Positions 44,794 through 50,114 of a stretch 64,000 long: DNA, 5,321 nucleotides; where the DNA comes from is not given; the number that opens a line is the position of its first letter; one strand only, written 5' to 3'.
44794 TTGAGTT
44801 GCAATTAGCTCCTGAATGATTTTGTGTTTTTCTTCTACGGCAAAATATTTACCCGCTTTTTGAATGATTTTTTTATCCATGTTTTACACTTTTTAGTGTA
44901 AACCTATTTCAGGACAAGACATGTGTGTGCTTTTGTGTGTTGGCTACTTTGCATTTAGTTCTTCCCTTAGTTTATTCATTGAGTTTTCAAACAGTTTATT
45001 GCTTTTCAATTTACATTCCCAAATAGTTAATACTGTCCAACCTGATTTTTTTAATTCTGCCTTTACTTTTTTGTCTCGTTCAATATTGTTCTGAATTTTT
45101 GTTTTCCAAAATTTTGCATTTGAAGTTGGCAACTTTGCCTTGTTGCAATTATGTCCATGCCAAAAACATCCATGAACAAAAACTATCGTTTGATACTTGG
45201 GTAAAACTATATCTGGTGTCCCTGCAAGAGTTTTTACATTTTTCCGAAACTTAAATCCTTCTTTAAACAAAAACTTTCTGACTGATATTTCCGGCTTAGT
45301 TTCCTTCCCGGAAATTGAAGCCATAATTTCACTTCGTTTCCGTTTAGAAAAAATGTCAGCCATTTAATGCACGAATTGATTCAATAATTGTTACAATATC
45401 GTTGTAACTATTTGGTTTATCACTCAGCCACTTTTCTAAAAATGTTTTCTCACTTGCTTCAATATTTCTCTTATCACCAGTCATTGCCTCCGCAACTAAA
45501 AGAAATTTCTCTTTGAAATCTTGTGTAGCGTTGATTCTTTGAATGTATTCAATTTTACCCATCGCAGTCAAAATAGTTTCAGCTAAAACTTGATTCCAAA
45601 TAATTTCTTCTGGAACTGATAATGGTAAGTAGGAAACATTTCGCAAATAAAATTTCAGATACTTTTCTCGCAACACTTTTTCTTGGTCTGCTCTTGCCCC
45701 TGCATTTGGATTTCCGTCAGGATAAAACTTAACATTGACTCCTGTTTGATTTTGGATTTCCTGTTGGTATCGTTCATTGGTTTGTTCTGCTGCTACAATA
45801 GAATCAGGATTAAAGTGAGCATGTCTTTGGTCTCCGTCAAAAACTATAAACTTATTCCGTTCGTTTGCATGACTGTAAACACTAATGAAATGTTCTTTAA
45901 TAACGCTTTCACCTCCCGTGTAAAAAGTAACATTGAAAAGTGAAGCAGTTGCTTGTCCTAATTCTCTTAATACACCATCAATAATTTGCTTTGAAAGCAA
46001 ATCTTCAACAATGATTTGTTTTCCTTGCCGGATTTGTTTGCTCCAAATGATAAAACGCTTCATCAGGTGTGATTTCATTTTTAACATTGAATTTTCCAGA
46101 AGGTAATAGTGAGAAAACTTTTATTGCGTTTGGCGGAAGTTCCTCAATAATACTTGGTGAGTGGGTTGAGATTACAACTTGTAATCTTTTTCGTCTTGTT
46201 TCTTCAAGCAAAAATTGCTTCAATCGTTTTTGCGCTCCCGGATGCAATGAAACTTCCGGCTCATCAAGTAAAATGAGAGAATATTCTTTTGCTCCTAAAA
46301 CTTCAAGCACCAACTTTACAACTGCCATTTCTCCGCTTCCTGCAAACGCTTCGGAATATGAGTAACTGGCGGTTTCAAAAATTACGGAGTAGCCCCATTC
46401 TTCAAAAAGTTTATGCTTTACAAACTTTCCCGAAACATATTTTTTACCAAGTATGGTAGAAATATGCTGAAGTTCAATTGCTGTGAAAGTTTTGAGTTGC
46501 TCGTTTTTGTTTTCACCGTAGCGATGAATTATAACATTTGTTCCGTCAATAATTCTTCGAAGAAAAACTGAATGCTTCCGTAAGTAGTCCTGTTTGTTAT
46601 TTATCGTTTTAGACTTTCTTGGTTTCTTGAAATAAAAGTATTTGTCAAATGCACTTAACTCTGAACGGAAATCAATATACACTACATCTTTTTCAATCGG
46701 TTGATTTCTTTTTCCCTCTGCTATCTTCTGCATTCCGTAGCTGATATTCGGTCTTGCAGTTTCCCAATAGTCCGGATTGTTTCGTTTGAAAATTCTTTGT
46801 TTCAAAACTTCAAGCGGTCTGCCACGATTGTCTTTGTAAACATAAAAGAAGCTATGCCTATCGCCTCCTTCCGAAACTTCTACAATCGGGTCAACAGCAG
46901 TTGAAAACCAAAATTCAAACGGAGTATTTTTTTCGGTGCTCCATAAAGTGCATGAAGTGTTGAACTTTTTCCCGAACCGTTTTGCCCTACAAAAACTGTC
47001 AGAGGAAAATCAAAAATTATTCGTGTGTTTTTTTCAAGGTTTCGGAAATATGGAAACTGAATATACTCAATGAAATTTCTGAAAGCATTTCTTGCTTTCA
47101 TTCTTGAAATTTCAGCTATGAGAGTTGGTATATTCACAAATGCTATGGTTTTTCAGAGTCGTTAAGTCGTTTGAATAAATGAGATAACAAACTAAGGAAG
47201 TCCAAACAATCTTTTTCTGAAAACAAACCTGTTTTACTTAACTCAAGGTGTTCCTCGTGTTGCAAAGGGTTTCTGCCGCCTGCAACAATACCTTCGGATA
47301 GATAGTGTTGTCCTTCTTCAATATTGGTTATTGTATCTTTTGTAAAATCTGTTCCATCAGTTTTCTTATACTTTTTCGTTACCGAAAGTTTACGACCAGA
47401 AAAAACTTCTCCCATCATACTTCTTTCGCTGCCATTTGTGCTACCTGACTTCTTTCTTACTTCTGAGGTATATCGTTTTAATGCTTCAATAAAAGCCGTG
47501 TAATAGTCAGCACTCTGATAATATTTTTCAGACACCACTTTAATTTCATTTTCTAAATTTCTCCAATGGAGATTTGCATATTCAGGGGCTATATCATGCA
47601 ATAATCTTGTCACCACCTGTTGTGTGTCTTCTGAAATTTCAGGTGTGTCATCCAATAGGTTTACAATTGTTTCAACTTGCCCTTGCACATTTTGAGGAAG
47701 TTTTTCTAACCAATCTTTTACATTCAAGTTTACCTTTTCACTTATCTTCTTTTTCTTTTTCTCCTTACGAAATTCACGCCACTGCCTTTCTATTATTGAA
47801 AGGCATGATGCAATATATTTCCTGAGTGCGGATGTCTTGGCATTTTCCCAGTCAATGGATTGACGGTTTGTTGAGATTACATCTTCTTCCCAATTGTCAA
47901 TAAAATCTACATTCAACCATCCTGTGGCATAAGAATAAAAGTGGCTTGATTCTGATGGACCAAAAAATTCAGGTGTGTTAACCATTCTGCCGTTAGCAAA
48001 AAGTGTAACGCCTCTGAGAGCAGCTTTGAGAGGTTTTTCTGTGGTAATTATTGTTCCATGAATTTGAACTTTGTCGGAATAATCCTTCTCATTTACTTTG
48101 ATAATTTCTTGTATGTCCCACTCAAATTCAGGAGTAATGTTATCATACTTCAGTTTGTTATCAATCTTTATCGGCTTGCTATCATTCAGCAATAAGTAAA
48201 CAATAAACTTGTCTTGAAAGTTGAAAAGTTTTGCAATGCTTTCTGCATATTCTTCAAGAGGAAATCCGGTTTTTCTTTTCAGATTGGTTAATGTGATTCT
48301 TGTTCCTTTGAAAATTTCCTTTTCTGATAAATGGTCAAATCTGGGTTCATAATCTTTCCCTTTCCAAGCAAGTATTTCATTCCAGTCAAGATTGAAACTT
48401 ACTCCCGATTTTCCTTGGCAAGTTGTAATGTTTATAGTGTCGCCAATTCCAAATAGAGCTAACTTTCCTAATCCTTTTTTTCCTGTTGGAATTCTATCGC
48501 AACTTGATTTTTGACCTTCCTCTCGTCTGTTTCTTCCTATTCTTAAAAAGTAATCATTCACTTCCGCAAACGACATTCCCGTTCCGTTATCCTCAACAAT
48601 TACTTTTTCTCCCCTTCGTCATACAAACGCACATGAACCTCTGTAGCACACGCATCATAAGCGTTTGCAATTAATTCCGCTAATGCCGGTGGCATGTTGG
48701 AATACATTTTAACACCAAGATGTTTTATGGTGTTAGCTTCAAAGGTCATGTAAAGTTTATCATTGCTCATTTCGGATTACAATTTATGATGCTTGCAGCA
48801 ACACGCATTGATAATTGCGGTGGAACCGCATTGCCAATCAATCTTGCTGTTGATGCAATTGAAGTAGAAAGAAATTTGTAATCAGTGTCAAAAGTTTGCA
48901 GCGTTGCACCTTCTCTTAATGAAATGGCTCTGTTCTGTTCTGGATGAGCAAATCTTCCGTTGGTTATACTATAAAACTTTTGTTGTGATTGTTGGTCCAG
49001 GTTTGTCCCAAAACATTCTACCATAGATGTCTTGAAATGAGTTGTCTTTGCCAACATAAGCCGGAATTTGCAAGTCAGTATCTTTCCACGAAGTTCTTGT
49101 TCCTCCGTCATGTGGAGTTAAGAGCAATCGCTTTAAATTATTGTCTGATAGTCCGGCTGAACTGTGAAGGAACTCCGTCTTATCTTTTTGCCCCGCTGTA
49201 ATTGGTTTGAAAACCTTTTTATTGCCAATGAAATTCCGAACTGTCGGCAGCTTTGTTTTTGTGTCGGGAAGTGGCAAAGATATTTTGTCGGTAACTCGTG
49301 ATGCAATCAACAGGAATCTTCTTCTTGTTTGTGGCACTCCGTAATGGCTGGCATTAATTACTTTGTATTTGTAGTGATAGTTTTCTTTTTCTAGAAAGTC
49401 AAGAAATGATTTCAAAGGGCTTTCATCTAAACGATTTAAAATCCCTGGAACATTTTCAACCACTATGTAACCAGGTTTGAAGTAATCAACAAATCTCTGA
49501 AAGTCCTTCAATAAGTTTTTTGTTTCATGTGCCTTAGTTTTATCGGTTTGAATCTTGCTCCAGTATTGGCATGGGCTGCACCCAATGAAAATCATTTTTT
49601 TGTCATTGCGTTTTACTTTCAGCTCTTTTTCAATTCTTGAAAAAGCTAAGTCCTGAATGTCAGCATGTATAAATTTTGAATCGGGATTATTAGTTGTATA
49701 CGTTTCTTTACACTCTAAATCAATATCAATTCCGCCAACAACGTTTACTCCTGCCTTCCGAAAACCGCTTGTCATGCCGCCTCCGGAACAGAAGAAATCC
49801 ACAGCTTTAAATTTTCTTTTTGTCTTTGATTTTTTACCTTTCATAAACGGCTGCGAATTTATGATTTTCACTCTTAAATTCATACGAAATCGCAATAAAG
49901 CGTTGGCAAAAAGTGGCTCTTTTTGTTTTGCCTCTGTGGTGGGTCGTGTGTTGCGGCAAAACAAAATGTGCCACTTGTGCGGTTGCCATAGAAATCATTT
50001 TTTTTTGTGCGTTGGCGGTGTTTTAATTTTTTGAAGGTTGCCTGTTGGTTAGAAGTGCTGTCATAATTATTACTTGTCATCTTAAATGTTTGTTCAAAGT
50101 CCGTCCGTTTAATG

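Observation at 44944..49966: dcm -> GHKL-ATPase/HEPN -> OLD-like ATPase-Toprim -> vsr: a coupled, probably mobile cassette that may be an undescribed modification-linked defence system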

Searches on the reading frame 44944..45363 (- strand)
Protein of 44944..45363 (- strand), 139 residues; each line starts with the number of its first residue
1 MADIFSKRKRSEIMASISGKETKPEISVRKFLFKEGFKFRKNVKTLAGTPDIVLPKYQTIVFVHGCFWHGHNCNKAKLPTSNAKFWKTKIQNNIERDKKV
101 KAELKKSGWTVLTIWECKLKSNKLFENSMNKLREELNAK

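Call 3: search_protein_families(library=pfam, proteins=[window:44944-45363:-], max_evalue=0.01)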
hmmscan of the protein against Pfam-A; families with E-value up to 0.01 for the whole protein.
window:44944-45363:- (139 aa): 2 families
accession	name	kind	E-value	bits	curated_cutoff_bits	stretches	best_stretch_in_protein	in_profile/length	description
PF03852.21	Vsr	-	3.3e-33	113.8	27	1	2-75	1-74/74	DNA mismatch endonuclease Vsr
PF18741.7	MTES_1575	-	0.00056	20.4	38.2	1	90-136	52-96/96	REase_MTES_1575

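Call 4: search_protein_families(library=padloc, proteins=[window:44944-45363:-], max_evalue=0.01)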
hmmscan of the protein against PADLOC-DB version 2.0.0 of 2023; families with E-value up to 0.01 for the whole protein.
window:44944-45363:- (139 aa): 2 families
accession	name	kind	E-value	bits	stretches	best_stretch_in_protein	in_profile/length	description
PDLC03397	Vsr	-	7.7e-32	108.6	1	1-131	1-132/156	Type II nicking endonuclease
PDLC03678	HEase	-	0.001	16.8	1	77-121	202-246/266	homing endonuclease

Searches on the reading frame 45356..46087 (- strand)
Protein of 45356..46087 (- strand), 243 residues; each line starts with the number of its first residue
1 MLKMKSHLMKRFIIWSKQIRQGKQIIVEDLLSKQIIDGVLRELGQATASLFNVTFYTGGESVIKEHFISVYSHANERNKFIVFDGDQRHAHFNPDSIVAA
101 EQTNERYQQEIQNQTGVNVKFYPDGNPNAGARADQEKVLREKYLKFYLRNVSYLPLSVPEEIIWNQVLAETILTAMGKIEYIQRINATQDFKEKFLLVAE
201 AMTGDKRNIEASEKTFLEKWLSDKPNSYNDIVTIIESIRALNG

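Call 3: search_protein_families(library=pfam, proteins=[window:45356-46087:-], max_evalue=0.01)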
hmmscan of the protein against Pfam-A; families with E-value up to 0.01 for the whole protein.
window:45356-46087:- (243 aa): 0 families

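Call 4: search_protein_families(library=padloc, proteins=[window:45356-46087:-], max_evalue=0.01)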
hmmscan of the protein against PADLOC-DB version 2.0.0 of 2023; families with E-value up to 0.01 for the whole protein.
window:45356-46087:- (243 aa): 2 families
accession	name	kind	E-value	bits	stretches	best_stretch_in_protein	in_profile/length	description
PDLC04149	HEC-04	-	0.00012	18.9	1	17-100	308-391/494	-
PDLC04194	HEC-01B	-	0.00068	17.4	1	24-89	7-70/204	-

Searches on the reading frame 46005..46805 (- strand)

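Call 3: search_protein_families(library=pfam, proteins=[window:46005-46805:-], max_evalue=0.01)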
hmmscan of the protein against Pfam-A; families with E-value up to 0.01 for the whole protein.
window:46005-46805:- (266 aa): 3 families
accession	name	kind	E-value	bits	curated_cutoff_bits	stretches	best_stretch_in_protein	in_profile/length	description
PF13304.12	AAA_21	-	3.5e-14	54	27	1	156-221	239-304/304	AAA domain, putative AbiEii toxin, Type IV TA system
PF13175.12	AAA_15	-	1.1e-11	45.5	32.1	1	51-220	196-374/374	AAA ATPase domain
PF02463.25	SMC_N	-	0.0082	16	40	0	156-227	140-208/220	RecF/RecN/SMC N terminal domain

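Call 4: search_protein_families(library=padloc, proteins=[window:46005-46805:-], max_evalue=0.01)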
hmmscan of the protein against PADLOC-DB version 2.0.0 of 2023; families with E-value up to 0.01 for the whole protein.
window:46005-46805:- (266 aa): 146 families (the best 25 are shown)
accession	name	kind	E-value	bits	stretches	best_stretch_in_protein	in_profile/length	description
PDLC04149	HEC-04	-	1.9e-21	74.3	1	100-228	157-285/494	-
PDLC02979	AriA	-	1.1e-15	56.4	1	54-220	197-373/373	-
PDLC02980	AriA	-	1.9e-15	55.6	1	156-221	239-304/304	-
PDLC03878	NsnB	-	5.4e-15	54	1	130-223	192-284/345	-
PDLC00283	PtuA1|PtuA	-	5.7e-14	50.1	1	150-233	272-357/448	AAA ATPase domain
PDLC02981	AriAB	-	5.3e-13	46.5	1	172-243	328-402/694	-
PDLC02914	ATPase-Toprim_I-B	-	6e-13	46.8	1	138-228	168-256/443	-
PDLC00285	PtuA1|PtuA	-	8.2e-13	46.4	1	148-227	258-337/432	AAA ATPase domain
PDLC04244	PDC-M01A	-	1.5e-12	45.1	1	51-232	242-404/482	-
PDLC02358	Old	-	1.8e-12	44.9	1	160-222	266-331/578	Old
PDLC00266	PtuA1|PtuA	-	6.3e-12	43.5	1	155-233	313-393/483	AAA ATPase domain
PDLC00303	PtuA1|PtuA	-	6.7e-12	43.2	1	37-221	95-283/386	AAA ATPase domain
PDLC04180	HEC-01A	-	6.9e-12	43.2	1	151-228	251-329/382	-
PDLC00265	PtuA1|PtuA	-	9.2e-12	42.8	1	143-234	293-386/479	AAA ATPase domain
PDLC00289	PtuA1|PtuA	-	1e-11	42.6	1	54-243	119-315/404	AAA ATPase domain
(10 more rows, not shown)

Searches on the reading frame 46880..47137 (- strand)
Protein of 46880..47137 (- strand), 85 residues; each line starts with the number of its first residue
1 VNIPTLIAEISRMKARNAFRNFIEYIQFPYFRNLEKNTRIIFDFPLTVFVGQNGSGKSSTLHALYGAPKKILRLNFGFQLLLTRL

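Call 3: search_protein_families(library=pfam, proteins=[window:46880-47137:-], max_evalue=0.01)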
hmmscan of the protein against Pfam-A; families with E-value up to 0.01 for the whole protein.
window:46880-47137:- (85 aa): 6 families
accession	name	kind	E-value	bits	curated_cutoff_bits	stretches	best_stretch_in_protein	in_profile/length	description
PF13175.12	AAA_15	-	4.1e-07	30.4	32.1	1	31-65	11-44/374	AAA ATPase domain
PF13476.12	AAA_23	-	6.4e-07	30.6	27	1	31-64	7-39/201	AAA domain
PF02463.25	SMC_N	-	4.6e-06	26.7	40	1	23-64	2-44/220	RecF/RecN/SMC N terminal domain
PF13304.12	AAA_21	-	0.00085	19.9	27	1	46-65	1-20/304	AAA domain, putative AbiEii toxin, Type IV TA system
PF00005.33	ABC_tran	-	0.0014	19.7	25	1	46-68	13-35/137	ABC transporter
PF13555.12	AAA_29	-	0.0051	17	27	1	46-64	24-42/61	P-loop containing region of AAA domain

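Call 4: search_protein_families(library=padloc, proteins=[window:46880-47137:-], max_evalue=0.01)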
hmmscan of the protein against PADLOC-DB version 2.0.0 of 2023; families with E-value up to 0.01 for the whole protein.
window:46880-47137:- (85 aa): 62 families (the best 25 are shown)
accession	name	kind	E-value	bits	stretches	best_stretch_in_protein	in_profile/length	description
PDLC04149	HEC-04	-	2.2e-08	31.2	1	11-65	15-68/494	-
PDLC00299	PtuA1|PtuA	-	6.5e-08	30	1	20-65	52-96/535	AAA ATPase domain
PDLC02979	AriA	-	1e-07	30.1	1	31-65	11-44/373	-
PDLC04135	mad3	-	1.4e-07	29.4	1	26-67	5-45/374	mads_3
PDLC02913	ATPase_I-A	-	2.2e-07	28.4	1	21-65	52-95/508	-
PDLC00278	PtuA1|PtuA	-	2e-06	25.4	1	23-65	3-44/436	AAA ATPase domain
PDLC00093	GajA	-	2e-06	24.8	1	23-65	3-44/736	AAA ATPase domain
PDLC00095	GajA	-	2.1e-06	24.6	1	23-65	3-44/752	AAA ATPase domain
PDLC00271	PtuA1|PtuA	-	2.8e-06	25.1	1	23-65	3-44/421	AAA ATPase domain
PDLC00090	GajA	-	2.8e-06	24.3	1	23-64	3-44/659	AAA ATPase domain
PDLC00267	PtuA1|PtuA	-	5.5e-06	23.8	1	23-64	3-43/438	AAA ATPase domain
PDLC00091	GajA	-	1e-05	22.6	1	22-64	2-44/627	AAA ATPase domain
PDLC03878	NsnB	-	1.6e-05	22.8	1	26-65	5-42/345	-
PDLC00293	PtuA1|PtuA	-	1.7e-05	22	1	24-64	4-45/527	AAA ATPase domain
PDLC04178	HEC-01A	-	4.2e-05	20.7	1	22-64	8-48/399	-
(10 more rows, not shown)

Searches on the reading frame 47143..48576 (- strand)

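Call 3: search_protein_families(library=pfam, proteins=[window:47143-48576:-], max_evalue=0.01)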
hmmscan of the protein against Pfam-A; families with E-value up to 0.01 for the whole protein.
window:47143-48576:- (477 aa): 1 family
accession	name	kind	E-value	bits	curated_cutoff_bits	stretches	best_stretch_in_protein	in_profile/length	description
PF09509.15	Hypoth_Ymh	-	2.1e-14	53.9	25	1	340-471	2-119/119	Protein of unknown function (Hypoth_ymh)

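Call 4: search_protein_families(library=padloc, proteins=[window:47143-48576:-], max_evalue=0.01)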
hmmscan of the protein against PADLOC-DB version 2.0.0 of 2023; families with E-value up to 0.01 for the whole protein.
window:47143-48576:- (477 aa): 3 families
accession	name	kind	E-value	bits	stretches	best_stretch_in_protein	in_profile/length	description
PDLC03485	REase_II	-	4.1e-15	53.2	1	1-283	63-365/611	Type II restriction enzyme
PDLC03419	REase_II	-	1.9e-08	31.2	2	5-122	70-200/695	Type II restriction enzyme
PDLC03987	PD-Lambda-3_B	-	3.4e-05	21.3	1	353-476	154-265/270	-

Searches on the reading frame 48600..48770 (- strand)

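Call 3: search_protein_families(library=pfam, proteins=[window:48600-48770:-], max_evalue=0.01)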
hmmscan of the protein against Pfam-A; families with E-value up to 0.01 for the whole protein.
window:48600-48770:- (56 aa): 2 families
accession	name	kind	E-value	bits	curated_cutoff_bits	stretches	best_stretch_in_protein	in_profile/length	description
PF13589.12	HATPase_c_3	-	0.0011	19.4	25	1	26-52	3-29/137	Histidine kinase-, DNA gyrase B-, and HSP90-like ATPase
PF25794.1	SACS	-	0.003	17.9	32.8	1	20-52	12-42/247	Sacsin domain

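Call 4: search_protein_families(library=padloc, proteins=[window:48600-48770:-], max_evalue=0.01)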
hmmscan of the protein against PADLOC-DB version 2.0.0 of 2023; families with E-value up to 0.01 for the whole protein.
window:48600-48770:- (56 aa): 2 families
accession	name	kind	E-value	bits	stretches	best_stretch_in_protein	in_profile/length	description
PDLC03485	REase_II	-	1.1e-06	25.4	1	1-49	1-49/611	Type II restriction enzyme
PDLC03419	REase_II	-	8e-06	22.5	1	4-49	3-48/695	Type II restriction enzyme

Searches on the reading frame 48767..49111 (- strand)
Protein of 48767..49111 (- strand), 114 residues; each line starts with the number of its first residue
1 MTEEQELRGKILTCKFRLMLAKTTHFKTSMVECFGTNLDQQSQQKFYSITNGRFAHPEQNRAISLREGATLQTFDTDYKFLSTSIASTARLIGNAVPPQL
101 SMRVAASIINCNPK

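Call 3: search_protein_families(library=pfam, proteins=[window:48767-49111:-], max_evalue=0.01)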
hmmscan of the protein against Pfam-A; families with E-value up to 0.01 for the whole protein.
window:48767-49111:- (114 aa): 1 family
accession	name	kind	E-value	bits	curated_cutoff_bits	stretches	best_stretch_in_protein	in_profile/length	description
PF00145.23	DNA_methylase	-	5.3e-11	43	22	1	41-109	254-323/324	C-5 cytosine-specific DNA methylase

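Call 4: search_protein_families(library=padloc, proteins=[window:48767-49111:-], max_evalue=0.01)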
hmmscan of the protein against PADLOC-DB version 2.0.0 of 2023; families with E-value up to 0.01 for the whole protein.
window:48767-49111:- (114 aa): 35 families (the best 25 are shown)
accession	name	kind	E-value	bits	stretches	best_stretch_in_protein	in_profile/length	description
PDLC03378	MTase_II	-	1.3e-20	72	1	40-111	259-329/344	Type II methyltransferase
PDLC00033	DruM2|DruM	-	2.5e-16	57.9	1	43-109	296-361/368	DNA cytosine methylase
PDLC02656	DrmMII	-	3.1e-14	50.7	1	52-111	410-468/491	DrmMII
PDLC03234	MTase_II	-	7.5e-14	49.8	1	48-110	300-364/375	Type II methyltransferase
PDLC03225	MTase_II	-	4.2e-13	46.8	1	51-110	538-596/615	Type II methyltransferase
PDLC03326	MTase_II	-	5.7e-13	46.8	1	30-110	295-374/412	Type II methyltransferase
PDLC02651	DrmMII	-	1.1e-12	45.5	1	43-109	282-354/371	DrmMII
PDLC02650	DrmMII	-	1.6e-11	41.8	1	51-110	358-416/435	DrmMII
PDLC00027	DruM2|DruM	-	4.9e-11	40.6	1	23-110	256-349/361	DNA cytosine methylase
PDLC03232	MTase_II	-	1.3e-10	38.7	1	54-108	401-456/465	Type II methyltransferase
PDLC02649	DrmMII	-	2.2e-10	38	1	54-109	359-415/422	DrmMII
PDLC03237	MTase_II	-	2.4e-10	37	1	50-110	730-789/1036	Type II methyltransferase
PDLC03343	MTase_II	-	6.9e-10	36.4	1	53-110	392-449/462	Type II methyltransferase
PDLC03736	oMTase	-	1.8e-09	33.8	1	51-111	1416-1475/1497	orphan methyltransferase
PDLC03381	MTase_II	-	4.1e-09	33.9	1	46-108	80-141/396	Type II methyltransferase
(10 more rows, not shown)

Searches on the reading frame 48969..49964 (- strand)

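Call 3: search_protein_families(library=pfam, proteins=[window:48969-49964:-], max_evalue=0.01)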
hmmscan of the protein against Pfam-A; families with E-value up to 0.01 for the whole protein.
window:48969-49964:- (331 aa): 1 family
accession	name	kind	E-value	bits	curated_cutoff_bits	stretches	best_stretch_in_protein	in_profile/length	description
PF00145.23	DNA_methylase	-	5.2e-41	141.6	22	1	52-269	1-206/324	C-5 cytosine-specific DNA methylase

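Call 4: search_protein_families(library=padloc, proteins=[window:48969-49964:-], max_evalue=0.01)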
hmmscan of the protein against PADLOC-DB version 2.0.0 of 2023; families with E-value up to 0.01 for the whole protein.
window:48969-49964:- (331 aa): 57 families (the best 25 are shown)
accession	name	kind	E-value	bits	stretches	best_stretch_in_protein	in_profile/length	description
PDLC03378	MTase_II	-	7.2e-59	197.8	1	51-330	2-265/344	Type II methyltransferase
PDLC00033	DruM2|DruM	-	2.8e-51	172.9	1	43-330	13-299/368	DNA cytosine methylase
PDLC03234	MTase_II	-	1.8e-46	157.1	1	50-251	3-204/375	Type II methyltransferase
PDLC03326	MTase_II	-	5.9e-41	139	1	50-234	3-188/412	Type II methyltransferase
PDLC02651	DrmMII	-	1.7e-39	133.8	1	51-329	2-284/371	DrmMII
PDLC03272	MTase_II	-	1.2e-35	121.5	1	32-294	55-290/407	Type II methyltransferase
PDLC00027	DruM2|DruM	-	4.3e-31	106.6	1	48-236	8-185/361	DNA cytosine methylase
PDLC00026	DruM2|DruM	-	2.1e-30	104.4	1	50-244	3-189/336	DNA cytosine methylase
PDLC02648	DrmMII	-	3.4e-29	100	1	45-238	15-246/468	DrmMII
PDLC03237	MTase_II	-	7.5e-29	98.3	1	53-223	795-969/1036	Type II methyltransferase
PDLC00030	DruM2|DruM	-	1.7e-26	91.3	1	49-221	3-183/380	DNA cytosine methylase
PDLC02649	DrmMII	-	5.6e-26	89.4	2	102-253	95-251/422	DrmMII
PDLC02650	DrmMII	-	1.1e-25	88.5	2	49-178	6-139/435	DrmMII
PDLC00031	DruM2|DruM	-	6.2e-25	86.1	1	49-224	9-173/361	DNA cytosine methylase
PDLC03307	MTase_II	-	1.7e-24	84.7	2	52-178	1-117/382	Type II methyltransferase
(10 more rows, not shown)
